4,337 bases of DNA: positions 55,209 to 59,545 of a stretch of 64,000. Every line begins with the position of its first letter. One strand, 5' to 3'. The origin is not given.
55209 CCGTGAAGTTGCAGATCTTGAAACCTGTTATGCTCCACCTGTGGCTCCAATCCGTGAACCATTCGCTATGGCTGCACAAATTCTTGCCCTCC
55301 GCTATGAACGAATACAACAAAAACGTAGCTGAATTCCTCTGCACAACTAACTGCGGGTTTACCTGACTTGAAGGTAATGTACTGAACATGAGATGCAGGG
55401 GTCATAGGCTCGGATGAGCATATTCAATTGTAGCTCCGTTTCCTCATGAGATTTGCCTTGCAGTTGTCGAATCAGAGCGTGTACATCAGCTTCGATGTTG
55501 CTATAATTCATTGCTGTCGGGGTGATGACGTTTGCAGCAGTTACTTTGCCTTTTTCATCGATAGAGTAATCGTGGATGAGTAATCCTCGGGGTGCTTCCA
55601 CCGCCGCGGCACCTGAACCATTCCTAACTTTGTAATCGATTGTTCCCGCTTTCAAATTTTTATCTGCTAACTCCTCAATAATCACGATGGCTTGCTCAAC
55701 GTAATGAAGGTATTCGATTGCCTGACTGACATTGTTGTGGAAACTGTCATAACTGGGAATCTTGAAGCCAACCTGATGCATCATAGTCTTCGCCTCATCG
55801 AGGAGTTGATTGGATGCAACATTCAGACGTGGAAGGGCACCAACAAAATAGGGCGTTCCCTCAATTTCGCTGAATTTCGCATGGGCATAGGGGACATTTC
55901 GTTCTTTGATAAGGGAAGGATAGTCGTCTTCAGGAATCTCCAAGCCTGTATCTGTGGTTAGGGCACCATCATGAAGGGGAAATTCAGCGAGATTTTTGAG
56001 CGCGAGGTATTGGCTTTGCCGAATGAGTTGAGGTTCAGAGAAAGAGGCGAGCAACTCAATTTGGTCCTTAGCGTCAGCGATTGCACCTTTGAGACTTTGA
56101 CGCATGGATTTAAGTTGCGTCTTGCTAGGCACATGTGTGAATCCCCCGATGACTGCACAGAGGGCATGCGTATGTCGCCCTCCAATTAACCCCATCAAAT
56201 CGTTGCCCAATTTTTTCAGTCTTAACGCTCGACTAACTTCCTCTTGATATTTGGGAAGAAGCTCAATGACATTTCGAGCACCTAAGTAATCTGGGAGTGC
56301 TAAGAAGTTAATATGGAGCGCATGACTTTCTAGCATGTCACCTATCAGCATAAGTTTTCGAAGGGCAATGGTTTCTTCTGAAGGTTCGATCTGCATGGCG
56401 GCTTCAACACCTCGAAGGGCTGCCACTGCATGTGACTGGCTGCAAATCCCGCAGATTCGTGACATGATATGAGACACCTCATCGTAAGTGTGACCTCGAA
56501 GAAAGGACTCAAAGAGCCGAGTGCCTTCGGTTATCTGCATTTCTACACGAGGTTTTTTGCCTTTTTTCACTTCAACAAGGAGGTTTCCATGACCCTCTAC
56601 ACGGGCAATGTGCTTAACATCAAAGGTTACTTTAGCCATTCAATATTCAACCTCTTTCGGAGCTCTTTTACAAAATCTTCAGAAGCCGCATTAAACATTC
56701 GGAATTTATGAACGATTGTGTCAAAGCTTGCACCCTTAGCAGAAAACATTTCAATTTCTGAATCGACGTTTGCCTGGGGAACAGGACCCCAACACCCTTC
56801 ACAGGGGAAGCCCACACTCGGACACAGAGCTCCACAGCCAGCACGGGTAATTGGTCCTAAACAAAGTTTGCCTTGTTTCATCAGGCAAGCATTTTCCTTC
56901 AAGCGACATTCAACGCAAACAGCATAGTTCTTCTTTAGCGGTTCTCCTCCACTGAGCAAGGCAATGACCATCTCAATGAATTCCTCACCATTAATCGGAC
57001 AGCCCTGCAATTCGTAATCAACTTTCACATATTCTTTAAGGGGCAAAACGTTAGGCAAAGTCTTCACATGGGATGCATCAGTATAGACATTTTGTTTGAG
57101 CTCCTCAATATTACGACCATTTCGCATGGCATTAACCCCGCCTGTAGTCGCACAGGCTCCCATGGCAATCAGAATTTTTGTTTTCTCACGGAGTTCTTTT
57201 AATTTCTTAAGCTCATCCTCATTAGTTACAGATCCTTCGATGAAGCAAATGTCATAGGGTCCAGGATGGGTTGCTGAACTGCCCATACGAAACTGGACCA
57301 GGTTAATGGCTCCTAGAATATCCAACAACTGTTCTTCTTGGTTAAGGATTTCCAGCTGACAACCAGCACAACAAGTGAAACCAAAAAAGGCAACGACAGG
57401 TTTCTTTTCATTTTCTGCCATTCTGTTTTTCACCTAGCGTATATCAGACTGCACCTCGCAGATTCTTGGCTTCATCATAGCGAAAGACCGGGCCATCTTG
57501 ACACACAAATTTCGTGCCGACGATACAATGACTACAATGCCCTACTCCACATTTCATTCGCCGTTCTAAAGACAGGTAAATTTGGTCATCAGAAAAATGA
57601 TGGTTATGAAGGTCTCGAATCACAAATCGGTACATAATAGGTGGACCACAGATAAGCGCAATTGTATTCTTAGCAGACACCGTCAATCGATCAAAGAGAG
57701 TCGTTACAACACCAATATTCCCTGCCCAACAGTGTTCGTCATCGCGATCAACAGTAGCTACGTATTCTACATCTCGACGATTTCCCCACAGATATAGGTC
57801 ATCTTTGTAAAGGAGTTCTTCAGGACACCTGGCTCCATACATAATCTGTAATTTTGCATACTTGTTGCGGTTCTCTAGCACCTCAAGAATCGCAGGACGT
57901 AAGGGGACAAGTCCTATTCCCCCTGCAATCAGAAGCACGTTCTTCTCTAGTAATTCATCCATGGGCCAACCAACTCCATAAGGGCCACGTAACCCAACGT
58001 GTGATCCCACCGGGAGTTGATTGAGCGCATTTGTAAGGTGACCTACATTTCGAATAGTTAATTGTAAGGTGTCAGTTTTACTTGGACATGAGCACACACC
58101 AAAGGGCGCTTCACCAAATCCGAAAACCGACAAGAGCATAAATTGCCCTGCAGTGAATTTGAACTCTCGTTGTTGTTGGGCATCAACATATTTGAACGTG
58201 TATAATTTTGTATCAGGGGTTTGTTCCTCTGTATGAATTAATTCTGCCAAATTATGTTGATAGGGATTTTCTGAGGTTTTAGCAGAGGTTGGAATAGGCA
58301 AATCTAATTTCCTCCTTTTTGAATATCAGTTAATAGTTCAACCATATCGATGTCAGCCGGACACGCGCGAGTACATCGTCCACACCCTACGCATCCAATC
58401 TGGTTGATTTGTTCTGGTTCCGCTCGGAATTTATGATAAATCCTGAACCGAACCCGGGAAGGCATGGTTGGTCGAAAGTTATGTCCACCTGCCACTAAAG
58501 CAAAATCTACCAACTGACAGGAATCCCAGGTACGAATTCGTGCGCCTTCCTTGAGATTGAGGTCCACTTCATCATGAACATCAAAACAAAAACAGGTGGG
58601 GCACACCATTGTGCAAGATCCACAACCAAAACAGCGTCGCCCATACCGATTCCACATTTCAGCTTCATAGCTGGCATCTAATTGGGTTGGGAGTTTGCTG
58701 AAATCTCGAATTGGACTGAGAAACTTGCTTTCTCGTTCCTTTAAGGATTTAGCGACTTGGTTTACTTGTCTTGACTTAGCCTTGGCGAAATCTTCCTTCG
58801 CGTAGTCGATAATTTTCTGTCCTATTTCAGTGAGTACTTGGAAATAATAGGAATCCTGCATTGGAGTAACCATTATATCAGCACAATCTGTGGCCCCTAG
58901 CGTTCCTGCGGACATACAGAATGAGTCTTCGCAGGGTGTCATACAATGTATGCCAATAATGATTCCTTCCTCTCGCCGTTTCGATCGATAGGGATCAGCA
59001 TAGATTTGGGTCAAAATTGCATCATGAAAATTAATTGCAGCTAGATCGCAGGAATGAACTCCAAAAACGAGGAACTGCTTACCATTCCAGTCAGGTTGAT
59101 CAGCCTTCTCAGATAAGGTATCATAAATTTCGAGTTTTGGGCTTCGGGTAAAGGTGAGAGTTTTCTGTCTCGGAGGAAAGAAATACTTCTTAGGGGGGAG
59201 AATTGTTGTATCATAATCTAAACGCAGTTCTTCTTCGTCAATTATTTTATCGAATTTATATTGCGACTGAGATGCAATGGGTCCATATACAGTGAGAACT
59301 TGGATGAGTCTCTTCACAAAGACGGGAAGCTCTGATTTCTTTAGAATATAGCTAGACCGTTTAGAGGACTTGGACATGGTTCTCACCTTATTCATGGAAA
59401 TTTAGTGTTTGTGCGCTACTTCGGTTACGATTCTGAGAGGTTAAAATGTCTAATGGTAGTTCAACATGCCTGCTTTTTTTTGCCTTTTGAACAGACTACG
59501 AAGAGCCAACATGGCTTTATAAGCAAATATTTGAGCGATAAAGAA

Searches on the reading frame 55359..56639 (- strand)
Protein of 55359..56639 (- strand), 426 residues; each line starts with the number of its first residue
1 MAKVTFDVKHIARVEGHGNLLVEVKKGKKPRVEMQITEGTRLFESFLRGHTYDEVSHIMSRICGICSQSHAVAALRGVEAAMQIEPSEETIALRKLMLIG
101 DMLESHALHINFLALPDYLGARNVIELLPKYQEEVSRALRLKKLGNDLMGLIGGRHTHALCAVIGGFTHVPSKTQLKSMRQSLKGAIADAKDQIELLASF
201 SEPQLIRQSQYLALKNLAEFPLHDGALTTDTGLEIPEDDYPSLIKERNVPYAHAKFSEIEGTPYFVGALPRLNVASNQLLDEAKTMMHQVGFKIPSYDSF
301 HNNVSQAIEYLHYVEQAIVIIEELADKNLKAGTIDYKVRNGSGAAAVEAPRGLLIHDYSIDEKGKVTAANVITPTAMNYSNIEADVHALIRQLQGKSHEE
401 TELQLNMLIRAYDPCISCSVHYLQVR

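Call 71: search_protein_families(library=pfam, proteins=[window:55359-56639:-], max_evalue=0.0001)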
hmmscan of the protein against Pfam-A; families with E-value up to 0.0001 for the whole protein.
window:55359-56639:- (426 aa): 1 family
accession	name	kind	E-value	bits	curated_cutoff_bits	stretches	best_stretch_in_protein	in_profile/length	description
PF00374.24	NiFeSe_Hases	-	6e-29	101.8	25.8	2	41-130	1-90/508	Nickel-dependent hydrogenase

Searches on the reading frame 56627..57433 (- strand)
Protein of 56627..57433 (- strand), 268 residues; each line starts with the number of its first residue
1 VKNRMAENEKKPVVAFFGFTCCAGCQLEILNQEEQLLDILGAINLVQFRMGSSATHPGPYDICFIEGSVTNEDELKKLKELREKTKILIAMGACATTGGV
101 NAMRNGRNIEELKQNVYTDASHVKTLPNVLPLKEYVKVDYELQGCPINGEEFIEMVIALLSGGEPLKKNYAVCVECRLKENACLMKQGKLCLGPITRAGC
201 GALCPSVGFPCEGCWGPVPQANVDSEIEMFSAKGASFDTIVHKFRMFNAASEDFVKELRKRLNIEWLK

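Call 71: search_protein_families(library=pfam, proteins=[window:56627-57433:-], max_evalue=0.0001)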
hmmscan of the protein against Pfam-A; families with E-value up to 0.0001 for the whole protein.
window:56627-57433:- (268 aa): 1 family
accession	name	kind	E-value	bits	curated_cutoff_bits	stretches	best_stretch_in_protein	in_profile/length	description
PF01058.29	Oxidored_q6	-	1.3e-28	99.7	27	1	22-159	1-128/128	NADH ubiquinone oxidoreductase, 20 Kd subunit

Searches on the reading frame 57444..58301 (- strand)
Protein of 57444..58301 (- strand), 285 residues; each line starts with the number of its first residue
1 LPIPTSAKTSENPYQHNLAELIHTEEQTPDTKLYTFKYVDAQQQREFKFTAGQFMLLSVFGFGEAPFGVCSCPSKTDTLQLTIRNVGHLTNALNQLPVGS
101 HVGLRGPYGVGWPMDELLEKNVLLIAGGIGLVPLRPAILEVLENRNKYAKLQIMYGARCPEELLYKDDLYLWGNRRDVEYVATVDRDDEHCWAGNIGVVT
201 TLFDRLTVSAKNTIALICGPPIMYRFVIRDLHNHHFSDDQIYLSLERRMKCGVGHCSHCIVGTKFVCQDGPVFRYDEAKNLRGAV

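Call 71: search_protein_families(library=pfam, proteins=[window:57444-58301:-], max_evalue=0.0001)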
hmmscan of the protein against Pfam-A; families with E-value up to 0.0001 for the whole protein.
window:57444-58301:- (285 aa): 3 families
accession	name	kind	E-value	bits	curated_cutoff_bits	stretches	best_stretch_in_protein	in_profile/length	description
PF00175.26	NAD_binding_1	-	3.5e-14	53.8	22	1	124-227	1-107/109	Oxidoreductase NAD-binding domain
PF10418.14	DHODB_Fe-S_bind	-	7.5e-12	45.2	23.9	1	246-277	1-39/41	Iron-sulfur cluster binding domain of dihydroorotate dehydrogenase B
PF00970.30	FAD_binding_6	-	6.3e-07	30.1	21.1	1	20-109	3-95/99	Oxidoreductase FAD-binding domain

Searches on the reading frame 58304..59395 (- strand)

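Call 71: search_protein_families(library=pfam, proteins=[window:58304-59395:-], max_evalue=0.0001)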
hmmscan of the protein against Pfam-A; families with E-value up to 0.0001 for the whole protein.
window:58304-59395:- (363 aa): 8 families
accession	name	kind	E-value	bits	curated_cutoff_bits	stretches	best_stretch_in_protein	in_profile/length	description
PF17179.9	Fer4_22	-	3.3e-34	118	27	1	254-349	1-95/95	4Fe-4S dicluster domain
PF13534.11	Fer4_17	-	3.3e-08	34.4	22.2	0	331-350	42-61/61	4Fe-4S dicluster domain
PF13484.11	Fer4_16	-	5.6e-08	33.9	30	0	227-266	25-64/66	4Fe-4S double cluster binding domain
PF13187.11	Fer4_9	-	1.1e-07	32.2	27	0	335-349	2-16/52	4Fe-4S dicluster domain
PF00037.32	Fer4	-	7.8e-07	29.1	21.1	0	334-348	7-21/24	4Fe-4S binding domain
PF13237.11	Fer4_10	-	6.8e-06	26.4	25.5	0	330-347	4-21/53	4Fe-4S dicluster domain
PF12797.12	Fer4_2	-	2.5e-05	24.4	24.5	0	331-347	6-22/22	4Fe-4S binding domain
PF13183.11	Fer4_8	-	4.5e-05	24.4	27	0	253-349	3-68/68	4Fe-4S dicluster domain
